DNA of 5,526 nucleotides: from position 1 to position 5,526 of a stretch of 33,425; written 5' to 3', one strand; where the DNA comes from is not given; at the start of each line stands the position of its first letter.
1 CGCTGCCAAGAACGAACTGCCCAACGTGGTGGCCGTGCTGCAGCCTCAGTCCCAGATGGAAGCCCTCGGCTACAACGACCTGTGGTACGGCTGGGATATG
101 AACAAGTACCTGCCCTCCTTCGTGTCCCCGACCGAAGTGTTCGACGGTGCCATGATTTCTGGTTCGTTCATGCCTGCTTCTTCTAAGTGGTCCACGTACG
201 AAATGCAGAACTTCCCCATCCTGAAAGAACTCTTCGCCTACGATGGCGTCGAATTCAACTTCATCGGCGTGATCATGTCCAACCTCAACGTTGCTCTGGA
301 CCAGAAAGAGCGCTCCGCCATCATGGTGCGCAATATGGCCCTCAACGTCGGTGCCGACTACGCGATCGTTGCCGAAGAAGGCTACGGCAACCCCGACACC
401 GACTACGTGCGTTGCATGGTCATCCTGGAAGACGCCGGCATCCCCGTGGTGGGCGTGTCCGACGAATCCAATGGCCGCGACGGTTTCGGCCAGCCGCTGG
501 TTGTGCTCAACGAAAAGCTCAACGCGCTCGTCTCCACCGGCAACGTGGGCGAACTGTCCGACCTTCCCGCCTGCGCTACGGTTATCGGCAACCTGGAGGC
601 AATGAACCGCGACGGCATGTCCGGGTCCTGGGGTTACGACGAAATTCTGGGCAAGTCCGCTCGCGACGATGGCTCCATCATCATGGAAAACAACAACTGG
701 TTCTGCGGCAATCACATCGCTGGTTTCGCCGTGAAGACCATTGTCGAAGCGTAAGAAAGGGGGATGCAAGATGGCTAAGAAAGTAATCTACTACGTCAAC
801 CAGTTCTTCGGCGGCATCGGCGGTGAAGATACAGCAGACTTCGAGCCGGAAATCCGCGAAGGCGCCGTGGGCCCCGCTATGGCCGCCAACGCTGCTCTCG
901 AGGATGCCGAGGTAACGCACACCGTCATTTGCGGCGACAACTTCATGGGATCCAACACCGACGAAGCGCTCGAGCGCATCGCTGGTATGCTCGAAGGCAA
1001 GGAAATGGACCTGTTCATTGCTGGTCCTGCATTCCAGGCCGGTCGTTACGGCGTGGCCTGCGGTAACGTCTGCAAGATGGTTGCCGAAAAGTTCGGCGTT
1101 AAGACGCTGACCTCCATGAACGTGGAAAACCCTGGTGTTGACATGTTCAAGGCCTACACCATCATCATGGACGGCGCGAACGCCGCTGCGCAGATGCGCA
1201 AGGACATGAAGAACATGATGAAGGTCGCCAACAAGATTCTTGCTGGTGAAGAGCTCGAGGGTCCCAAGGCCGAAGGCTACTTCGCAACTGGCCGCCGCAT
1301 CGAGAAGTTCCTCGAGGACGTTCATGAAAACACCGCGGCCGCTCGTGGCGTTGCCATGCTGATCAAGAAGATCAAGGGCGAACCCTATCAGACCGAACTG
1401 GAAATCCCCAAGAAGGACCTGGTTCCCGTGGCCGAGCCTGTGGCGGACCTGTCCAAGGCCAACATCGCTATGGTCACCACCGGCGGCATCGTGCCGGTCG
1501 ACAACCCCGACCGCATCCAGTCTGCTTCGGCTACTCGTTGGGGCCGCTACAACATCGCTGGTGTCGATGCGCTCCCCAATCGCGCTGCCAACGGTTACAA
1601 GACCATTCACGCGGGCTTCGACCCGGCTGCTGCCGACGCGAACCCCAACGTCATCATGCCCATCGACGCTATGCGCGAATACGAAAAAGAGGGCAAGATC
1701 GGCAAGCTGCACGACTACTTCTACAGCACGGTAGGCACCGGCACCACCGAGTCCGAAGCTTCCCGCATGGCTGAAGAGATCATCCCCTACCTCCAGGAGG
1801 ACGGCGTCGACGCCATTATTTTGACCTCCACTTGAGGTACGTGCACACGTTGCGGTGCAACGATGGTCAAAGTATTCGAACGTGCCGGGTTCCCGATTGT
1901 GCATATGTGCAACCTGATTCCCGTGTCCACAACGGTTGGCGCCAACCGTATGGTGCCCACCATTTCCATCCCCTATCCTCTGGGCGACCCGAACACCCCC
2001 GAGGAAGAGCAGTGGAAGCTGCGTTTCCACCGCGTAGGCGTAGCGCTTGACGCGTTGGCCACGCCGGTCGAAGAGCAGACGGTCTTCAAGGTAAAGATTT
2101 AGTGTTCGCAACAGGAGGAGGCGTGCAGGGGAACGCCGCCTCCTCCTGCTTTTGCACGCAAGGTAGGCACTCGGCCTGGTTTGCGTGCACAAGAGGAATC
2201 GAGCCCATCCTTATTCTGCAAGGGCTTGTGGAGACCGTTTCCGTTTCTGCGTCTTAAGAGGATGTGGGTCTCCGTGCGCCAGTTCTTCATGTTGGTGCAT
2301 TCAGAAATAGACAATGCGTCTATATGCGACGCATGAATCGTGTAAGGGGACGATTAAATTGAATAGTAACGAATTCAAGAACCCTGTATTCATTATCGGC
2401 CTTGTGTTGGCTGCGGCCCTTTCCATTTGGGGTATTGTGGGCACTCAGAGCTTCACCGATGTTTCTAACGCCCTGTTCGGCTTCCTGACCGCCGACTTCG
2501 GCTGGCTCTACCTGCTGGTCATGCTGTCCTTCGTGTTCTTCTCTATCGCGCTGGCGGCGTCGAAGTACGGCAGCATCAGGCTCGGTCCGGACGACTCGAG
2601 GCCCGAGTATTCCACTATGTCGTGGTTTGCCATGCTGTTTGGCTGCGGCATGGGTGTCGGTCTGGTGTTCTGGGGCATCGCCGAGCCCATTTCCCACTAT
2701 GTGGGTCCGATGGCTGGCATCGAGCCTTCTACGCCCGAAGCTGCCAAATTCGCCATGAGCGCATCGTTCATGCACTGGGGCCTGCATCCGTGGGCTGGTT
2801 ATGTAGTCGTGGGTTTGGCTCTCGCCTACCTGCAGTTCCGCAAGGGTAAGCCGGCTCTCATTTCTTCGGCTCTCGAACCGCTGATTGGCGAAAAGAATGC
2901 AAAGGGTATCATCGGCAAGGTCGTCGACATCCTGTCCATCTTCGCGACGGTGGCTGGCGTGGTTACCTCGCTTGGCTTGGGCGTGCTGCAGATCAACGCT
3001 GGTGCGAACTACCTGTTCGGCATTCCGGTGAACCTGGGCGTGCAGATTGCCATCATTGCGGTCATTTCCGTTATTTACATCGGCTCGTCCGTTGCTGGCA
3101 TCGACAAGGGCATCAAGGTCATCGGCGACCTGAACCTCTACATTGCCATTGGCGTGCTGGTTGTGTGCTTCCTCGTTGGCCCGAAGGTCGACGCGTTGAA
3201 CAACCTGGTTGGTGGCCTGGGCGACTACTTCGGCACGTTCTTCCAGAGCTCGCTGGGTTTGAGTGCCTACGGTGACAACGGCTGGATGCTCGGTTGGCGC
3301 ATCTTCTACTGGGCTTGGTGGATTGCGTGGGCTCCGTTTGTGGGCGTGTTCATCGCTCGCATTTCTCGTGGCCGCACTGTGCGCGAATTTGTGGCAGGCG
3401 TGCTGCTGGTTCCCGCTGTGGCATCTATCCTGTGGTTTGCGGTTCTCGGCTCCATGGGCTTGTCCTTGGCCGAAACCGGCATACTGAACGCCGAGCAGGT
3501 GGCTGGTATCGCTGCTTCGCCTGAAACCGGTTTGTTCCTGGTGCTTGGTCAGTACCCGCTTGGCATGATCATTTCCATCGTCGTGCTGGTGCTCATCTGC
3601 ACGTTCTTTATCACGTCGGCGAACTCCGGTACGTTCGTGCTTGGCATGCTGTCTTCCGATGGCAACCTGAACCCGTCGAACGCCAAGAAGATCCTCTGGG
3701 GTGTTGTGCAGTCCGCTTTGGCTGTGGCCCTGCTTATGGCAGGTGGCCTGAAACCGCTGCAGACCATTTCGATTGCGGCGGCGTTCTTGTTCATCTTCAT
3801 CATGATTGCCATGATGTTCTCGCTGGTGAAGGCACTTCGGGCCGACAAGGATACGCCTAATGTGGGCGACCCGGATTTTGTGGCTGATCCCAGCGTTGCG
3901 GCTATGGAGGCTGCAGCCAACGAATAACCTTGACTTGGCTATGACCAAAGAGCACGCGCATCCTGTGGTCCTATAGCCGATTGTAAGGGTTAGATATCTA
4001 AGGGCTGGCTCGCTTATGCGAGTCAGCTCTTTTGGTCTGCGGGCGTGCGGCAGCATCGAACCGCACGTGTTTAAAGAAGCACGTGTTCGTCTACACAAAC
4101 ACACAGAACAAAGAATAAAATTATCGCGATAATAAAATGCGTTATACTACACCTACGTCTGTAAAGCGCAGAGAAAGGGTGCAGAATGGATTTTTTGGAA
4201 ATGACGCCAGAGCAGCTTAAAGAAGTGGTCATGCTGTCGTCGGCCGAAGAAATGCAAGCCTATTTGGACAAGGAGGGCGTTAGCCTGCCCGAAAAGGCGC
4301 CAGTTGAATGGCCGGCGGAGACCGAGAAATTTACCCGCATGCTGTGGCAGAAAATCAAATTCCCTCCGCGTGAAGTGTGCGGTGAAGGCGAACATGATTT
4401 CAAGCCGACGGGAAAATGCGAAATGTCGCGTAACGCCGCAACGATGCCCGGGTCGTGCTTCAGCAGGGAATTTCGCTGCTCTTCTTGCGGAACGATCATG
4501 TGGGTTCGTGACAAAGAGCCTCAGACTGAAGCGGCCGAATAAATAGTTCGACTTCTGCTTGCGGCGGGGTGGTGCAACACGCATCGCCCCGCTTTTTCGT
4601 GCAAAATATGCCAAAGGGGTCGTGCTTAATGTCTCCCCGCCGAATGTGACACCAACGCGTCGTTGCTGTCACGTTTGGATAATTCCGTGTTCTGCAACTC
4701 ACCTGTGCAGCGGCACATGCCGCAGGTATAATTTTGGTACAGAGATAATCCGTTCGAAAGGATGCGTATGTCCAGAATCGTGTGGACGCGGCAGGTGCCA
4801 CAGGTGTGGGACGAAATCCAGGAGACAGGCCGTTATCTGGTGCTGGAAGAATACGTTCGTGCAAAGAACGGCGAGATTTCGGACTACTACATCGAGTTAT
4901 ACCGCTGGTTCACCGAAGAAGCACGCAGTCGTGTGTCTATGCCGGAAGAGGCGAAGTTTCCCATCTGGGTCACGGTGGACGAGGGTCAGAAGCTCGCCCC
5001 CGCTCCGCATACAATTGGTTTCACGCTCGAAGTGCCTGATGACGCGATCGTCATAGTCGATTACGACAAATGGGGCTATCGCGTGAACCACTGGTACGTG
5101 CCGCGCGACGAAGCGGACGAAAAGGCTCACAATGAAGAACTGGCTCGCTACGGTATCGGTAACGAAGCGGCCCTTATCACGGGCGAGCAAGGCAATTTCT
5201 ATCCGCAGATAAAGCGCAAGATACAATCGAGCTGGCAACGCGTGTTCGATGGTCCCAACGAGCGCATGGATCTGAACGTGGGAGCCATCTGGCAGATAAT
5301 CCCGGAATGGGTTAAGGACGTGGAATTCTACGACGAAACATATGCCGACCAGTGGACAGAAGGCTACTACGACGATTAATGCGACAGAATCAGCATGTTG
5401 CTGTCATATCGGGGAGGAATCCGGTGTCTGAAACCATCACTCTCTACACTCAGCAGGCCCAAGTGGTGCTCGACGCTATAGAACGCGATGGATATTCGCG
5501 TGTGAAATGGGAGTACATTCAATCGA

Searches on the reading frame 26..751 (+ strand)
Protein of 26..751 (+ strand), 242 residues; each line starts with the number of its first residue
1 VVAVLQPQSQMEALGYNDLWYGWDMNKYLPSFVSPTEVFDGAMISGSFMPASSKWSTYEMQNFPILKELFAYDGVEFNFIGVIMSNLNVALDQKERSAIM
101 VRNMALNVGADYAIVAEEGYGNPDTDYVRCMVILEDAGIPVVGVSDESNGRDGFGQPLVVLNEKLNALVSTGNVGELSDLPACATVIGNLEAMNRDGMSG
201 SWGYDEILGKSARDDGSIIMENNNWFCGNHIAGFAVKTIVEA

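Call 8: search_protein_families(library=pfam, proteins=[window:26-751:+], max_evalue=0.001)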
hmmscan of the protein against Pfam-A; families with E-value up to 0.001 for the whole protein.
window:26-751:+ (242 aa): 1 family
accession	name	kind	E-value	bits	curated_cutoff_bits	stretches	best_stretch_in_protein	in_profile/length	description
PF09338.16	Gly_reductase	-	1.4e-84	284.5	22.2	1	2-238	198-424/426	Glycine/sarcosine/betaine reductase component B subunits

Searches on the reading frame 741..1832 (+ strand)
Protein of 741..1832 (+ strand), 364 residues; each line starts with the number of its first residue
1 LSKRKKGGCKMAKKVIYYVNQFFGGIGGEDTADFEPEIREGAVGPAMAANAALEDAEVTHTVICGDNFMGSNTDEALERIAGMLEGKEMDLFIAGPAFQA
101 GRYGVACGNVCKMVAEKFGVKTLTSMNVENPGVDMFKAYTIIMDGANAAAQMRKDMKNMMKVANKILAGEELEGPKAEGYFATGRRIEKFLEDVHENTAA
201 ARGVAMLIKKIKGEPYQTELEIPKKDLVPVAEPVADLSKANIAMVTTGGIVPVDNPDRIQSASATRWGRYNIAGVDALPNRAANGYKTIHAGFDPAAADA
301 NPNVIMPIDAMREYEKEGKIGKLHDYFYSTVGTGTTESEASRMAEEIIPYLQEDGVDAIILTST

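Call 8: search_protein_families(library=pfam, proteins=[window:741-1832:+], max_evalue=0.001)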
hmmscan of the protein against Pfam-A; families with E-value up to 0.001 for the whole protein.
window:741-1832:+ (364 aa): 1 family
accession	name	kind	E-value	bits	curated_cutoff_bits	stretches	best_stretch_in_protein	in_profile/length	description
PF07355.17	GRDB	-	8.3e-156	519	22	1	13-364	2-347/347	Glycine/sarcosine/betaine reductase selenoprotein B (GRDB)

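Call 48: find_encoding_contigs(protein=window:771-1832:+, flank=10000, max_places=3)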
Protein window:771-1832:+ (354 aa): 1 contig read that carries it; 1 place shown.
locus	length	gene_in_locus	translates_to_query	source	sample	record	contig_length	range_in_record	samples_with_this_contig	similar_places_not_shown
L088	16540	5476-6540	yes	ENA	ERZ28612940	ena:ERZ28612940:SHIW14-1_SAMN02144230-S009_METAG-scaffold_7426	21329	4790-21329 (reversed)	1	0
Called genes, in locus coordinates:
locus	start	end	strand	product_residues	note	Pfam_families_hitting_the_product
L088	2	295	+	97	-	?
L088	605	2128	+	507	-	PF02386:TrkH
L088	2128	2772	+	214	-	-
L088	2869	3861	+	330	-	PF03193:RsgA_GTPase, PF00005:ABC_tran (faint), PF01926:MMR_HSR1 (weak)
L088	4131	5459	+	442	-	PF09338:Gly_reductase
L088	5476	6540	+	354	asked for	PF07355:GRDB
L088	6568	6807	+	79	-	-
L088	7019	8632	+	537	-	PF02028:BCCT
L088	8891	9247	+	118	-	-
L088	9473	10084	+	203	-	PF12952:DUF3841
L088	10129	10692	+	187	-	PF12952:DUF3841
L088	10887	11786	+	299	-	PF00126:HTH_1, PF03466:LysR_substrate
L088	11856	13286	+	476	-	PF12390:Se-cys_synth_N, PF03841:SelA, PF01053:Cys_Met_Meta_PP (weak)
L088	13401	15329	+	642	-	PF00009:GTP_EFTU, PF01926:MMR_HSR1, PF03144:GTP_EFTU_D2, PF25461:Beta-barrel_SelB, PF09106:WHD_2nd_SelB, PF09107:WHD_3rd_SelB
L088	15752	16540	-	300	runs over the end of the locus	PF10114:PocR, PF12833:HTH_18, PF00165:HTH_AraC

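Call 65: search_protein_families(library=ncbifam, max_evalue=1e-20, proteins=[L088:4131-5456:+])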
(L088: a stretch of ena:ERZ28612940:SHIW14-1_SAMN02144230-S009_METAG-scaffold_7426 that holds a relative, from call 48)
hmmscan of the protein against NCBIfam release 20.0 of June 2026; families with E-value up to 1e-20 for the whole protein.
L088:4131-5456:+ (442 aa): 2 families
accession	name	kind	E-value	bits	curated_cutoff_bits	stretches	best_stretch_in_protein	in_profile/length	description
NF040793.1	sarcosine_GrdG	exception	4.6e-86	289.3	780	1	1-395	1-389/428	sarcosine reductase complex component B subunit alpha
NF053623.1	fluoroAc_FarE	equivalog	3.9e-43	147.8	675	1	2-389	4-376/419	fluoroacetate reductase subunit FarE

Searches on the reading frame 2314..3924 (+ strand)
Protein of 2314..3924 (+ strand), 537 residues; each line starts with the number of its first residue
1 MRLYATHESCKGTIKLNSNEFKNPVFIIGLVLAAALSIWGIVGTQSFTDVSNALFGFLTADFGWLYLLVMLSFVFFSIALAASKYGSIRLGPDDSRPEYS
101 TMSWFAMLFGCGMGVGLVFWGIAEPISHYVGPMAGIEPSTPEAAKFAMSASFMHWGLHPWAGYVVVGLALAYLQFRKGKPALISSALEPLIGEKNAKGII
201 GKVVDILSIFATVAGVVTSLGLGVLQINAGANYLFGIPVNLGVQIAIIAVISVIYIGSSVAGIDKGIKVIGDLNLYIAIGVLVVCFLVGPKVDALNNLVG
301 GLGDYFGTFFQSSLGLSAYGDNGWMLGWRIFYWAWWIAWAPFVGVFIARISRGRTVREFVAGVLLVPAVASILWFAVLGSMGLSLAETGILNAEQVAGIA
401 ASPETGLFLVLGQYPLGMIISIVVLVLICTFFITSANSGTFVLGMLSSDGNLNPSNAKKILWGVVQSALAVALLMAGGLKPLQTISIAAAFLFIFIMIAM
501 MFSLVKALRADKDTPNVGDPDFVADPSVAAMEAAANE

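Call 8: search_protein_families(library=pfam, proteins=[window:2314-3924:+], max_evalue=0.001)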
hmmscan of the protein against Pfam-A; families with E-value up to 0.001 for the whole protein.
window:2314-3924:+ (537 aa): 1 family
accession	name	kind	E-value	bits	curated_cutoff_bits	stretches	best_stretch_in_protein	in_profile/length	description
PF02028.23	BCCT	-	2.2e-183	610.6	27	1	25-510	1-484/485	BCCT, betaine/carnitine/choline family transporter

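Call 65: search_protein_families(library=ncbifam, max_evalue=1e-20, proteins=[window:2314-3924:+])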
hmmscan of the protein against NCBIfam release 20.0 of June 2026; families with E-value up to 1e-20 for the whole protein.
window:2314-3924:+ (537 aa): 5 families
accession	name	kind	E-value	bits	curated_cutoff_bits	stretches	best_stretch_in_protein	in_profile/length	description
NF047988.1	betaine_BCCT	equivalog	1.6e-190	633.8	650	1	25-509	2-482/483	glycine betaine uptake BCCT transporter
TIGR00842.1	bcct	subfamily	5.6e-150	500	407.55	1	63-511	1-452/452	BCCT family transporter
NF007399.1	PRK09928.1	subfamily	5.2e-127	424.6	695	1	18-511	8-501/675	choline BCCT transporter BetT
NF002887.1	PRK03356.1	equivalog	2.3e-87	293.8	541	1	22-507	10-495/497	L-carnitine/gamma-butyrobetaine antiporter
NF007412.0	PRK09950.1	equivalog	2.6e-76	257.3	647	1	27-512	12-500/536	BCCT family transporter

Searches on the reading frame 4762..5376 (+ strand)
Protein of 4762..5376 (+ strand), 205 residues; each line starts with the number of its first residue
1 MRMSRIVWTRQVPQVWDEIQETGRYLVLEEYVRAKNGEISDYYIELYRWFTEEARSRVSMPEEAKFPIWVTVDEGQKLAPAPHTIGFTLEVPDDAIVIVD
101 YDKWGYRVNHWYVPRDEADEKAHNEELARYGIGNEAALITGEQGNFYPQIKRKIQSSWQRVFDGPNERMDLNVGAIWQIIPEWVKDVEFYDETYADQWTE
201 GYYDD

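Call 8: search_protein_families(library=pfam, proteins=[window:4762-5376:+], max_evalue=0.001)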
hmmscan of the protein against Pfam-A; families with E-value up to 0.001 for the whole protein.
window:4762-5376:+ (205 aa): 1 family
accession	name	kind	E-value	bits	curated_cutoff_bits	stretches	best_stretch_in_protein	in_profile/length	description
PF12952.12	DUF3841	-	2.2e-59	200.6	27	1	7-185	2-178/178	Domain of unknown function (DUF3841)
